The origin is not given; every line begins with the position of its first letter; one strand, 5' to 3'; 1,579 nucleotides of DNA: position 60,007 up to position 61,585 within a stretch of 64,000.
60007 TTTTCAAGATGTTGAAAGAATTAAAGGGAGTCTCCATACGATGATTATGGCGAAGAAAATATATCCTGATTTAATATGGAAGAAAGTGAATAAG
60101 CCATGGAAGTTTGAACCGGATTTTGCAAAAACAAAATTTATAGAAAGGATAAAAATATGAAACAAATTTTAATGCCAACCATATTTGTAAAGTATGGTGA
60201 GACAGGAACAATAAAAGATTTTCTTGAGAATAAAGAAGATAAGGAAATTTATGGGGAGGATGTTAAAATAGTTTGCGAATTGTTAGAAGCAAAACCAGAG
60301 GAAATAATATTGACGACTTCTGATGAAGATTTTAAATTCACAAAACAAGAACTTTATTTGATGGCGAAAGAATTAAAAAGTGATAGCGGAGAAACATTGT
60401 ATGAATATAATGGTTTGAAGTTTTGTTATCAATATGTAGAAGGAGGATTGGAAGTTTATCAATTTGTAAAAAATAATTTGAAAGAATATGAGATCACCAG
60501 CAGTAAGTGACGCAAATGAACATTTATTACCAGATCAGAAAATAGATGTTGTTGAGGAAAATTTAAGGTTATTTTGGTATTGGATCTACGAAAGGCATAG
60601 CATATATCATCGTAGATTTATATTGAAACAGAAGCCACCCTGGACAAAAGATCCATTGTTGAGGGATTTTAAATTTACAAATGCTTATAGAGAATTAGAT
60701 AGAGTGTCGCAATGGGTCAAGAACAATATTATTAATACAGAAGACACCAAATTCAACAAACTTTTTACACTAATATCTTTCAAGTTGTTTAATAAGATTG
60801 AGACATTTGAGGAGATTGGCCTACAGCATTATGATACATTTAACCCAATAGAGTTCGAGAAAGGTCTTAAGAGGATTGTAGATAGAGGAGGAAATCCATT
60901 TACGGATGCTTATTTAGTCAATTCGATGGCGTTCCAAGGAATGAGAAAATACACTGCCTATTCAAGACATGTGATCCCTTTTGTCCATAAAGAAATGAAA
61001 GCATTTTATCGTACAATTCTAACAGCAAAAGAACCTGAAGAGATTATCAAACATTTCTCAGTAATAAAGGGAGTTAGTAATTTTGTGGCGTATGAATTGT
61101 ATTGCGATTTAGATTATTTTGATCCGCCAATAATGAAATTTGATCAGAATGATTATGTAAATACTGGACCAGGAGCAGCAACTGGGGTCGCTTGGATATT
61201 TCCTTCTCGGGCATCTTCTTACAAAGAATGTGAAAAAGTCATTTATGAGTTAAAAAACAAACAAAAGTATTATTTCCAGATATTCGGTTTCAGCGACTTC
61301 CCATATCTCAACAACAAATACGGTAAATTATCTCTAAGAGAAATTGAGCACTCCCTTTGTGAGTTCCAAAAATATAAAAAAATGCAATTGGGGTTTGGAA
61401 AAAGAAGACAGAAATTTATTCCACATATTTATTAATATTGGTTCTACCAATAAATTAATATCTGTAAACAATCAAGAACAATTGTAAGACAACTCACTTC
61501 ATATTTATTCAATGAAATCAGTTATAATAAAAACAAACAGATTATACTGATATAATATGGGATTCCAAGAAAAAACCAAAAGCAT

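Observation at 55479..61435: Thymidine-hypermodification operon with an unfamiliar enzyme set (top candidate system)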

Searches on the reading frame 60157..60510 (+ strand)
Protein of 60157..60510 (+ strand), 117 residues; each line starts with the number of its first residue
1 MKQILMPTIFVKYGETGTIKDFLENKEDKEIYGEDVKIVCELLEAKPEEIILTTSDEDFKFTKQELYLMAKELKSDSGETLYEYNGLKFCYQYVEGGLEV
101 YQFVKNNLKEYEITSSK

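Call 3: search_protein_families(library=pfam, proteins=[window:60157-60510:+], max_evalue=0.01)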
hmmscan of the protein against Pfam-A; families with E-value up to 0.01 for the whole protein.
window:60157-60510:+ (117 aa): 0 families

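Call 4: search_protein_families(library=phrogs, proteins=[window:60157-60510:+], max_evalue=0.001)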
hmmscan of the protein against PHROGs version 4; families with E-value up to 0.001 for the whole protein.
window:60157-60510:+ (117 aa): 1 family
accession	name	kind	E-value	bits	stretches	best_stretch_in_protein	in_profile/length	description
phrog_16091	-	unknown function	0.00025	22.3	0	25-72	3-52/131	-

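Call 8: search_protein_families(library=ncbifam, proteins=[window:60157-60510:+], max_evalue=0.01)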
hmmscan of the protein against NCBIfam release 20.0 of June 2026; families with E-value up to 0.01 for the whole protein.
window:60157-60510:+ (117 aa): 0 families

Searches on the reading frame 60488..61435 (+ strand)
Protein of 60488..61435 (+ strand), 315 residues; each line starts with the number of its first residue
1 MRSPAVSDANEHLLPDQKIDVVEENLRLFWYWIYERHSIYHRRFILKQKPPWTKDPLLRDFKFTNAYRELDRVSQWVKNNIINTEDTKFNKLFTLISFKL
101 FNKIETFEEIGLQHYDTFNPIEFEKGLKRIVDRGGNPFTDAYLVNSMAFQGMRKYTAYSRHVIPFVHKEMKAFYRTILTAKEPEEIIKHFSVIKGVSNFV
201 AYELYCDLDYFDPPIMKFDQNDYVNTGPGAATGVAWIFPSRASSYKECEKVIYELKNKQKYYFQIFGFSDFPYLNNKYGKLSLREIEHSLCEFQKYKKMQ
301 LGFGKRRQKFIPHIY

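Call 3: search_protein_families(library=pfam, proteins=[window:60488-61435:+], max_evalue=0.01)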
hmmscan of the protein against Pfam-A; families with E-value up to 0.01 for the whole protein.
window:60488-61435:+ (315 aa): 1 family
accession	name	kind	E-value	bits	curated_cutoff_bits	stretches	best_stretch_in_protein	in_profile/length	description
PF18723.6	HMUDK_hel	-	1.1e-57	195.9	25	1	25-300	3-275/281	5-hmdU DNA kinase, helical domain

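Call 4: search_protein_families(library=phrogs, proteins=[window:60488-61435:+], max_evalue=0.001)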
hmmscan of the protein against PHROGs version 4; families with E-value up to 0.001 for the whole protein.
window:60488-61435:+ (315 aa): 2 families
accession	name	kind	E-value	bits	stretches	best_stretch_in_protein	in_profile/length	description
phrog_2396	-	unknown function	7.9e-51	174.6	1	24-309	5-314/331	-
phrog_800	-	head and packaging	3.4e-07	30.2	1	57-296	292-470/511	terminase small subunit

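Call 8: search_protein_families(library=ncbifam, proteins=[window:60488-61435:+], max_evalue=0.01)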
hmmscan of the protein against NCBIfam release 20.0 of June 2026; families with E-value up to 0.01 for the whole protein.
window:60488-61435:+ (315 aa): 0 families

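Call 9: search_dna_similar(query=window:60488-61435:+, collection=phages, mode=protein, max_rows=30)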
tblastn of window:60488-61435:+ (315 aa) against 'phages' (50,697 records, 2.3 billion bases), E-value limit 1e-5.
Records with a match: 466; places in all: 466; records where one place covers at least 80% of the query: 388.
Best place of each record, by identity: <60% 466.
By first word of the organism name: Salmonella 164; Pseudomonas 69; Vibrio 62; Klebsiella 43; Escherichia 31; Dickeya 21; Microbacterium 18; Serratia 10; Bacillus 6; Shigella 6; and 17 more.
By host as written in the record: - 103; Pseudomonas aeruginosa 27; Salmonella enterica 26; Pseudomonas aeruginosa PAO1 22; Salmonella enterica subsp. enterica serovar Enteritidis PT1 21; Klebsiella pneumoniae 18; Salmonella enterica subsp. enterica serovar Typhimurium 14; Dickeya solani 11; and 111 more.
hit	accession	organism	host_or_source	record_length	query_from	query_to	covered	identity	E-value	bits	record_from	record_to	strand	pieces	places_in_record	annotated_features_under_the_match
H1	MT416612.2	Bacillus phage YungSlug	Bacillus thuringiensis kurstaki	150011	15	310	94%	32.6%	4e-40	155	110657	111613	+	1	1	hypothetical protein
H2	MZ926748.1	Pseudomonas phage AIIMS-Plu-RaNi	Pseudomonas luteola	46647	22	314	93%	28.3%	5e-21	99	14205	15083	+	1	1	hypothetical protein (x2)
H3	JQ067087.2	Pseudomonas phage PaMx11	Pseudomonas aeruginosa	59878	22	310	92%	28.0%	2e-20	97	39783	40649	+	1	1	hypothetical protein (x2)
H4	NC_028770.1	Pseudomonas phage PaMx11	Pseudomonas aeruginosa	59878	22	310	92%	28.0%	2e-20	97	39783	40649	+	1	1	hypothetical protein | terminase small subunit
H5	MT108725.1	Pseudomonas phage Epa5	Pseudomonas sp.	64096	25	308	90%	28.0%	6e-22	102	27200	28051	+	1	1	none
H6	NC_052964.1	Pseudomonas phage Epa5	Pseudomonas sp.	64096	25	308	90%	28.0%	6e-22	102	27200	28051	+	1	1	none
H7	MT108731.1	Pseudomonas phage Epa43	Pseudomonas sp.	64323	25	310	91%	27.8%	1e-21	100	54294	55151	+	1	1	none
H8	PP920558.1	Pseudomonas phage Lucjan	Pseudomonas aeruginosa PAO-1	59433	22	310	92%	27.2%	1e-20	98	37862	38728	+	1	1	hypothetical protein (x2)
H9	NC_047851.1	Brevibacterium phage LuckyBarnes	Brevibacterium iodinum ATCC 15728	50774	21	313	93%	26.4%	3e-18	91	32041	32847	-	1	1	hypothetical protein | beta-glucosyl-HMC-alpha-glucosyltransferase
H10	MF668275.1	Brevibacterium phage LuckyBarnes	Brevibacterium iodinum ATCC 15728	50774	21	313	93%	26.4%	3e-18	91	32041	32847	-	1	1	hypothetical protein | glycosyltransferase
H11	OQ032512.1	Acinetobacter phage nACB2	Acinetobacter halotolerans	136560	10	313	97%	25.2%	4e-9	64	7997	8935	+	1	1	hypothetical protein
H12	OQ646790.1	Pseudomonas phage PA_LZ03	Pseudomonas aeruginosa PA14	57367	35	310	88%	27.2%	5e-21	99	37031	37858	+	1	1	hypothetical protein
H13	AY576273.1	Alphaproteobacteria phage PhiJL001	-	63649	35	310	88%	27.0%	7e-23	104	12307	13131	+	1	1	gp19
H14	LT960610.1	Bacillus phage SBSphiC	Bacillus subtilis BEST7003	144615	33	296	84%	28.2%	3e-20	97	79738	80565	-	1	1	record has no annotation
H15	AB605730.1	Bacillus phage SP-10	-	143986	33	296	84%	28.2%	4e-20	97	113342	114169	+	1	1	hypothetical protein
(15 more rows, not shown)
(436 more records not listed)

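Call 11: get_annotated_region(hit=H1, flank=9000)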
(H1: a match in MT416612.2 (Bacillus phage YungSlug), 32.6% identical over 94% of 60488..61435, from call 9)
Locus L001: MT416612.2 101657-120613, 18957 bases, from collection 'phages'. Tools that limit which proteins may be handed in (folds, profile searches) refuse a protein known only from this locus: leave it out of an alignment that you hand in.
description: Bacillus phage YungSlug, complete genome.
organism: Bacillus phage YungSlug (NCBI taxid 2736257)
taxonomy: Viruses; Duplodnaviria; Heunggongvirae; Uroviricota; Caudoviricetes; Herelleviridae; Spounavirinae
host: Bacillus thuringiensis kurstaki; source: soil; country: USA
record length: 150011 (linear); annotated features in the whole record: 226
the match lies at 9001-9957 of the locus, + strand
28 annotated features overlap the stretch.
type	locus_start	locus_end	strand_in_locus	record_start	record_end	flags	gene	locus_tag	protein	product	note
CDS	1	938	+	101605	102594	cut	-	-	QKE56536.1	ribonucleoside-diphosphate reductase beta subunit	-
CDS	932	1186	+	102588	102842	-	-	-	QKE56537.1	thioredoxin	-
CDS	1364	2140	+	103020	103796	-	-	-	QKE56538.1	hypothetical protein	-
CDS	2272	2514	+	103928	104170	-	-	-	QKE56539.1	hypothetical protein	-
CDS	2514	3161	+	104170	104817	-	-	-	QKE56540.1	hypothetical protein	-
CDS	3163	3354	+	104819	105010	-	-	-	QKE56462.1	hypothetical protein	-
CDS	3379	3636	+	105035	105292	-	-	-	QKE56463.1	hypothetical protein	-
CDS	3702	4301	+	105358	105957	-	-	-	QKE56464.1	RNA polymerase sigma factor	-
CDS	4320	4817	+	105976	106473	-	-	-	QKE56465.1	hypothetical protein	-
CDS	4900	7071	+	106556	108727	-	-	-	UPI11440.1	hypothetical protein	-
CDS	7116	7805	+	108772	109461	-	-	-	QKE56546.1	hypothetical protein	-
CDS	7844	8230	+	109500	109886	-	-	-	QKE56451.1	hypothetical protein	-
CDS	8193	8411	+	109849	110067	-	-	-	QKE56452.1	hypothetical protein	-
CDS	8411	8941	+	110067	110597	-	-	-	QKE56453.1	hypothetical protein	-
CDS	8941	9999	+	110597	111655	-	-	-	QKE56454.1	hypothetical protein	-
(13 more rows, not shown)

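Call 13: find_homologous_proteins(query=window:60488-61435:+)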
Query window:60488-61435:+ (315 aa): 934 proteins with E <= 0.001 among 1334 candidates; the best 120 are listed.
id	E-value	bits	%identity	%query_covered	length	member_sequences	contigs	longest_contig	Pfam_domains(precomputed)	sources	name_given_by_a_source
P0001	1.1e-215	733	100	100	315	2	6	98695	PF18723.7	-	-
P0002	1.7e-177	608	82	100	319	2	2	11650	PF18723.7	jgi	-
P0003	4.5e-149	514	71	99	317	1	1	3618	PF18723.7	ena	-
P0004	2.5e-139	482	66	99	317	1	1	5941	PF18723.7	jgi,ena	-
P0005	4.2e-139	481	67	95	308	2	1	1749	PF18723.7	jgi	-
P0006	2.4e-106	374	54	98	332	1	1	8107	PF18723.7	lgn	-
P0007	6.0e-102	359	53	99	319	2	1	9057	PF18723.7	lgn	-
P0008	1.9e-90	322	49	99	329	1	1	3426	PF18723.7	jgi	jgi:hypothetical protein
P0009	1.3e-89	319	49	99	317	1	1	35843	PF18723.7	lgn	-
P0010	9.1e-81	290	47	95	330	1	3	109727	PF18723.7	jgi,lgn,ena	jgi:hypothetical protein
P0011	1.1e-64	237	41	96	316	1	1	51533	PF18723.7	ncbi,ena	-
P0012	7.7e-64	234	43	95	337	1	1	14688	PF18723.7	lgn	-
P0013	1.2e-61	227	41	95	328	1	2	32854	PF18723.7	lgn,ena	-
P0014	1.5e-60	223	40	96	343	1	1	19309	PF18723.7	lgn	-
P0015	6.1e-60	221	39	96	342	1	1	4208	PF18723.7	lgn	-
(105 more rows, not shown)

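Call 15: find_encoding_contigs(protein=P0002, flank=8000, max_places=3)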
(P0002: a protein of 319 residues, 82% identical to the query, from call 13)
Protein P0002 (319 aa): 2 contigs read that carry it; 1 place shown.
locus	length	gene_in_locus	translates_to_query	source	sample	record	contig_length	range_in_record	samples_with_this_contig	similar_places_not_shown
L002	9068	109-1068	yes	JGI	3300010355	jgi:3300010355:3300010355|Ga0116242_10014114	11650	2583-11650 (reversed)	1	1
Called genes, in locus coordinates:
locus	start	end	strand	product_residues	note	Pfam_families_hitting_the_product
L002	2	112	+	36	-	?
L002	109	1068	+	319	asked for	PF18723:HMUDK_hel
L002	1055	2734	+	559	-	PF04860:Phage_portal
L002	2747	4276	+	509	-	-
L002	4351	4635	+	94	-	-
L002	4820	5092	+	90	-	-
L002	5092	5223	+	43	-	-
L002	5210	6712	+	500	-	-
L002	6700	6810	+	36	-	-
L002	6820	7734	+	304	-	-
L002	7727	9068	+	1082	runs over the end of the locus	PF00293:NUDIX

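Call 16: find_encoding_contigs(protein=P0010, flank=8000, max_places=3)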
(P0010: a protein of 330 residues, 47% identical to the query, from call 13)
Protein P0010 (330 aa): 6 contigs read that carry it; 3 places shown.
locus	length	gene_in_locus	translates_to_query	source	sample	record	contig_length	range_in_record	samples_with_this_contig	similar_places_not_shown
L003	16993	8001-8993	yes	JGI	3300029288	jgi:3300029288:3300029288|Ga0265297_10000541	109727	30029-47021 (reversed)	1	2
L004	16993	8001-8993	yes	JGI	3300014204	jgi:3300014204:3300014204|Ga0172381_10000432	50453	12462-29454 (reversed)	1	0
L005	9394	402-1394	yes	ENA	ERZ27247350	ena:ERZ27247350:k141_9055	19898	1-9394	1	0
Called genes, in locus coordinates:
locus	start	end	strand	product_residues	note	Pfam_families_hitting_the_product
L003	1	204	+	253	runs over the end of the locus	PF11380:Stealth_CR2 (weak)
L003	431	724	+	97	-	-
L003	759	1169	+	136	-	-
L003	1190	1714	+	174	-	-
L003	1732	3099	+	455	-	PF01068:DNA_ligase_A_M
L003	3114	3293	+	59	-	-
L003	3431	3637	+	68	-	-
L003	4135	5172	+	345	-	-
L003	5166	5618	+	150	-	PF02569:Pantoate_ligase (weak), PF01467:CTP_transf_like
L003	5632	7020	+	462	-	PF00534:Glycos_transf_1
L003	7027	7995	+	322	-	PF04055:Radical_SAM, PF13186:SPASM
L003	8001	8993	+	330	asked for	PF18723:HMUDK_hel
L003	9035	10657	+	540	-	PF04860:Phage_portal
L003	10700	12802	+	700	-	-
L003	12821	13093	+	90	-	-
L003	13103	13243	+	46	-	-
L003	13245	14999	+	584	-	-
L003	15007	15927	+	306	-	-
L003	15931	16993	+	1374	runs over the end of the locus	PF00300:His_Phos_1, PF20106:DUF6496 (weak), PF18905:DUF5661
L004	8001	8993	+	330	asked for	PF18723:HMUDK_hel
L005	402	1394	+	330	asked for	PF18723:HMUDK_hel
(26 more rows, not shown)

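Call 31: find_encoding_contigs(protein=P0009, flank=9000, max_places=2)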
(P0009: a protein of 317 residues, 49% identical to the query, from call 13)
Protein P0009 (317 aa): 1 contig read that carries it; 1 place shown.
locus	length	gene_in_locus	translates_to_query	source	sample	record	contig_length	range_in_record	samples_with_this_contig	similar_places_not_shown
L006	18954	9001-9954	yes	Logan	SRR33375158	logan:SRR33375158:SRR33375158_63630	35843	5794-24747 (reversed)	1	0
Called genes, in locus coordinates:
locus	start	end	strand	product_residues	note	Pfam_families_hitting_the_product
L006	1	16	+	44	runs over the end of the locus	-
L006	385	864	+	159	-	-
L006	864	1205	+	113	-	PF13619:KTSC (faint)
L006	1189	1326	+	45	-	-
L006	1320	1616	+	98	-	-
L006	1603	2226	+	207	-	PF00929:RNase_T, PF21762:DEDDh_C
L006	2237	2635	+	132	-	-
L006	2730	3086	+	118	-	-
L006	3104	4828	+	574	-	PF17289:Terminase_6C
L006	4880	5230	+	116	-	-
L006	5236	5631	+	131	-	-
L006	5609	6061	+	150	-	-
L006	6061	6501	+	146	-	-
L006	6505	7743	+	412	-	-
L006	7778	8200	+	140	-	-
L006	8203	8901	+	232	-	-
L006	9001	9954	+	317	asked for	PF18723:HMUDK_hel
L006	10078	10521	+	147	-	-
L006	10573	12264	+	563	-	PF04860:Phage_portal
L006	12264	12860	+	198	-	-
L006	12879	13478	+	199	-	-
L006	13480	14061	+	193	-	-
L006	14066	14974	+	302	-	-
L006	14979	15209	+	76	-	-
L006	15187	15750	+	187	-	PF18823:InPase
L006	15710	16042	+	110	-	-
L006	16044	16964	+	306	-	-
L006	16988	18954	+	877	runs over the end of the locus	-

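Call 32: find_encoding_contigs(protein=P0011, flank=9000, max_places=2)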
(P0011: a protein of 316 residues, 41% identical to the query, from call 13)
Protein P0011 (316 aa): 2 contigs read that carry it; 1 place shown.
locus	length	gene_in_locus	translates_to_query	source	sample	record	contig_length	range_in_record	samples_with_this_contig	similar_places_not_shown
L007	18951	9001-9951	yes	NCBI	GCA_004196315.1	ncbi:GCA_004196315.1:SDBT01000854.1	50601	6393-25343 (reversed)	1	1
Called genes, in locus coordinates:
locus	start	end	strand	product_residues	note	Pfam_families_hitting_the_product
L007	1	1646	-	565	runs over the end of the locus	PF06074:Portal_Mu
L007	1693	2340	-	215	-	PF01510:Amidase_2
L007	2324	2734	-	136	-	-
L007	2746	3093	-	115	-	-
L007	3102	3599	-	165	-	-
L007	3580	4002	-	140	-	-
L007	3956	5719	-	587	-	-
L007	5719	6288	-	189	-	-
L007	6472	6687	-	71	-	-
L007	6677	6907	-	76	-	-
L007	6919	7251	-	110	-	-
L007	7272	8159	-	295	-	PF00534:Glycos_transf_1 (weak)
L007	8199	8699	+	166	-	-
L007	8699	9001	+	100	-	-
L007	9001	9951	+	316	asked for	PF18723:HMUDK_hel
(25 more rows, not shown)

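Call 33: find_encoding_contigs(protein=P0004, flank=9000, max_places=2)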
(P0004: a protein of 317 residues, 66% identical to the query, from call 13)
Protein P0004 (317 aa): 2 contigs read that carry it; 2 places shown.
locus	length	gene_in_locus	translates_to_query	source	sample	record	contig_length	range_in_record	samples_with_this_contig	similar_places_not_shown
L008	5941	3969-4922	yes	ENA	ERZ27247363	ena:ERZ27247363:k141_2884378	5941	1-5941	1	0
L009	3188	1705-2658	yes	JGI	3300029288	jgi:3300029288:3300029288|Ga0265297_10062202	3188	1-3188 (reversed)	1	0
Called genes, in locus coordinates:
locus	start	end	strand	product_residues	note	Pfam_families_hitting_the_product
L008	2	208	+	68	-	?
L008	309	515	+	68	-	-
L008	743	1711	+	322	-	PF18724:ADDT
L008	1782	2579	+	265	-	PF20691:TAGT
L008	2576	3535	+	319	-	PF04055:Radical_SAM, PF13186:SPASM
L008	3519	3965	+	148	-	-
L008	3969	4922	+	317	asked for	PF18723:HMUDK_hel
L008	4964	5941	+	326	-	?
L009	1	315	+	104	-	?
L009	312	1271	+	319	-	PF04055:Radical_SAM, PF13186:SPASM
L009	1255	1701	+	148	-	-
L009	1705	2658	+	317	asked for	PF18723:HMUDK_hel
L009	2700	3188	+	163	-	?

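Call 34: find_encoding_contigs(protein=P0006, flank=9000, max_places=2)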
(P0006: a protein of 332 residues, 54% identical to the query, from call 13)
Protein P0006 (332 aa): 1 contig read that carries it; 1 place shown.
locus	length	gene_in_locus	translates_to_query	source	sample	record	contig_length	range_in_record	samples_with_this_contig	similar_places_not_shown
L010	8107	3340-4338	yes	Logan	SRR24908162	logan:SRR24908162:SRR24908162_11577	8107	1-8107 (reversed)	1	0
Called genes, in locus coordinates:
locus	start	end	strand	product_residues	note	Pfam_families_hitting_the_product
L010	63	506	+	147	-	PF18925:DUF5675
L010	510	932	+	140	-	-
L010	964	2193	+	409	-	-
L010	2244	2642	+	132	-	-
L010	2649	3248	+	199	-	-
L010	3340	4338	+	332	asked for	PF18723:HMUDK_hel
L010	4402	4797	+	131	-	-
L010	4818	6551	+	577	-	PF04860:Phage_portal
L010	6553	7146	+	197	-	-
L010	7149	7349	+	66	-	-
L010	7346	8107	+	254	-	?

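Call 35: find_encoding_contigs(protein=P0007, flank=9000, max_places=2)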
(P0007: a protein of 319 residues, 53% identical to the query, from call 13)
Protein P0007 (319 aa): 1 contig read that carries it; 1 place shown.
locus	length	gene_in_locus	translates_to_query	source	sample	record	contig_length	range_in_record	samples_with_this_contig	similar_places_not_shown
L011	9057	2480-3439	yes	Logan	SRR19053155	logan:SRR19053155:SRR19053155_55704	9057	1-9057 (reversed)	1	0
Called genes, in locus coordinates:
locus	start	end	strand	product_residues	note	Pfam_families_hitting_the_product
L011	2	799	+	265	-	?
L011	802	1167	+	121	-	-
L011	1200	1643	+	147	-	-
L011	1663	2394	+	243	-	-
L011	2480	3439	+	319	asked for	PF18723:HMUDK_hel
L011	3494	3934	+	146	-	-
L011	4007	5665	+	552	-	PF04860:Phage_portal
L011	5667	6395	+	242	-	PF01520:Amidase_3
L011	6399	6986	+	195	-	-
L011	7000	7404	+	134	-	-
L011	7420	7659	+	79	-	-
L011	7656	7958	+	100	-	-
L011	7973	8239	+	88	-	-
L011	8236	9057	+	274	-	?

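Call 37: search_protein_families(library=pfam, proteins=[L003:4135-5172:+, L003:5166-5618:+, L003:5632-7020:+, L003:1190-1714:+, L003:759-1169:+, L006:6505-7743:+, L006:7778-8200:+, L006:8203-8901:+, L006:10078-10521:+, L008:3519-3965:+], max_evalue=0.01)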
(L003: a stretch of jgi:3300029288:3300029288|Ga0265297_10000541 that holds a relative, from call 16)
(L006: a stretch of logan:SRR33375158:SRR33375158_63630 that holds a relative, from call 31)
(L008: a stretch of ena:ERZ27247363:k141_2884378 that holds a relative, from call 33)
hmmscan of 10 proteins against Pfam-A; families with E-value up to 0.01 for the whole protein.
L003:4135-5172:+ (345 aa): 3 families
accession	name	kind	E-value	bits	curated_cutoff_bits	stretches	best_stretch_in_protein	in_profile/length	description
PF08645.17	PNK3P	-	0.0025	18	22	1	7-81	3-81/161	Polynucleotide kinase 3 phosphatase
PF01636.29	APH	-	0.0032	17.7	23.2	1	217-260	154-193/239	Phosphotransferase enzyme family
PF01633.27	Choline_kinase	-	0.006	16.4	29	1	182-292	118-217/300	Choline/ethanolamine kinase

L003:5166-5618:+ (150 aa): 2 families
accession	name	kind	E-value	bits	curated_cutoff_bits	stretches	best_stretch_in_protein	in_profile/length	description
PF01467.32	CTP_transf_like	-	4e-15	56.6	21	1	18-140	2-133/133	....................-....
PF02569.21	Pantoate_ligase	-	1.3e-05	24.9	20.7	1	6-53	14-60/268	Pantoate-beta-alanine ligase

L003:5632-7020:+ (462 aa): 2 families
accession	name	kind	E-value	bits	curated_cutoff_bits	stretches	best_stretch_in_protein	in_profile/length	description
PF00534.26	Glycos_transf_1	-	1.9e-11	44.2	26.4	1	206-403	13-171/172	Glycosyl transferases group 1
PF13692.12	Glyco_trans_1_4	-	0.00034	21.3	27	0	307-385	74-138/142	Glycosyl transferases group 1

L003:1190-1714:+ (174 aa): 0 families

L003:759-1169:+ (136 aa): 0 families

L006:6505-7743:+ (412 aa): 0 families

L006:7778-8200:+ (140 aa): 0 families

L006:8203-8901:+ (232 aa): 0 families

L006:10078-10521:+ (147 aa): 0 families

L008:3519-3965:+ (148 aa): 0 families

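Call 38: search_protein_families(library=phrogs, proteins=[L003:4135-5172:+, L003:5166-5618:+, L003:5632-7020:+, L003:1190-1714:+, L003:759-1169:+, L006:6505-7743:+, L006:7778-8200:+, L006:8203-8901:+, L006:10078-10521:+, L008:3519-3965:+], max_evalue=0.001)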
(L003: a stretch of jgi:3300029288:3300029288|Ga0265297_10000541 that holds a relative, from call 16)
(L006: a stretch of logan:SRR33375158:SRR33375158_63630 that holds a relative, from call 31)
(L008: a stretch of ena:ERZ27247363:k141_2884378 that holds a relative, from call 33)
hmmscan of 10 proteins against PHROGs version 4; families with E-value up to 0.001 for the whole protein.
L003:4135-5172:+ (345 aa): 2 families
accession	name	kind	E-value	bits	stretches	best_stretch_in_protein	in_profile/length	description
phrog_1238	-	moron, auxiliary metabolic gene and host takeover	1.9e-22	80.6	1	4-120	22-137/155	phosphoheptose isomerase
phrog_415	-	other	7.4e-09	36.6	1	6-87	23-112/218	polynucleotide kinase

L003:5166-5618:+ (150 aa): 2 families
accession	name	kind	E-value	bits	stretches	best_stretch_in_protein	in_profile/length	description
phrog_7878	-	other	1.8e-35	122.9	1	14-143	2-130/131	bifunctional heptose 7-phosphate kinase/heptose 1-phosphate adenyltransferase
phrog_3462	-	moron, auxiliary metabolic gene and host takeover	0.00032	21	1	13-60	2-48/346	nicotinamide-nucleotide adenylyltransferase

L003:5632-7020:+ (462 aa): 0 families

L003:1190-1714:+ (174 aa): 0 families

L003:759-1169:+ (136 aa): 0 families

L006:6505-7743:+ (412 aa): 2 families
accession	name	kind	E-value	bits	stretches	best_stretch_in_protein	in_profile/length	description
phrog_1645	-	head and packaging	1.1e-47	163.9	1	9-410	45-438/440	virion structural protein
phrog_5838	-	head and packaging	2.9e-05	23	1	146-282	566-701/1106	virion structural protein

L006:7778-8200:+ (140 aa): 0 families

L006:8203-8901:+ (232 aa): 0 families

L006:10078-10521:+ (147 aa): 0 families

L008:3519-3965:+ (148 aa): 0 families

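Call 93: get_annotated_region(hit=H4, flank=4500)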
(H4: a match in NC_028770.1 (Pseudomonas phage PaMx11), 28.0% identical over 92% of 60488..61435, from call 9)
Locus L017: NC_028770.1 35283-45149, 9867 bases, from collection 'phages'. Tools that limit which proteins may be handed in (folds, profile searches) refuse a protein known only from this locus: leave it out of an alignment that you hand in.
description: Pseudomonas phage PaMx11, complete genome.
organism: Pseudomonas phage PaMx11 (NCBI taxid 1175657)
taxonomy: Viruses; Duplodnaviria; Heunggongvirae; Uroviricota; Caudoviricetes; Mesyanzhinovviridae; Bradleyvirinae; Abidjanvirus; Pseudomonas virus PaMx11
host: Pseudomonas aeruginosa; source: environmental water sample; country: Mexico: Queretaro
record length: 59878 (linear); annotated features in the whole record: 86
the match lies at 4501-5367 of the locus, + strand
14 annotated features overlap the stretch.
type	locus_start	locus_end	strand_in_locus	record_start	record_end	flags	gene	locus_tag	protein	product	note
CDS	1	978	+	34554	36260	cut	nrdA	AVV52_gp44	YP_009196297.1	ribonucleotide reductase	-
regulatory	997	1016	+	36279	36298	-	-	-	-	terminator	terminator_3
CDS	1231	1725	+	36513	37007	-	-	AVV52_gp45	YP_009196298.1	hypothetical protein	-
CDS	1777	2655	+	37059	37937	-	-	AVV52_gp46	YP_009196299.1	hypothetical protein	-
CDS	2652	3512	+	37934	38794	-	-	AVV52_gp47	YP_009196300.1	putative FAD dependent oxidoreductase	-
CDS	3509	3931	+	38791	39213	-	-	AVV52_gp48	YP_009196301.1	acetyltransferase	-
CDS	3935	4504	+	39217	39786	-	-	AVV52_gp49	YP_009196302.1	terminase small subunit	-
CDS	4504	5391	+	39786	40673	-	-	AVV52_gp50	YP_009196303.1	hypothetical protein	-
CDS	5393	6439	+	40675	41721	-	-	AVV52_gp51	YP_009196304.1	thymidylate synthase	-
CDS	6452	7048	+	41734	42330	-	thyA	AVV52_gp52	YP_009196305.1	putative HD domain-containing protein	-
CDS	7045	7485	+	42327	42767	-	-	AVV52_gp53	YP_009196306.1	hypothetical protein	-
regulatory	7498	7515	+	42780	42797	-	-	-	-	terminator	terminator_4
CDS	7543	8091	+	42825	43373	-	-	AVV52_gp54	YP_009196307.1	hypothetical protein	-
CDS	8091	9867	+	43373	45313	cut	-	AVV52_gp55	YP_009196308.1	putative DNA polymerase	-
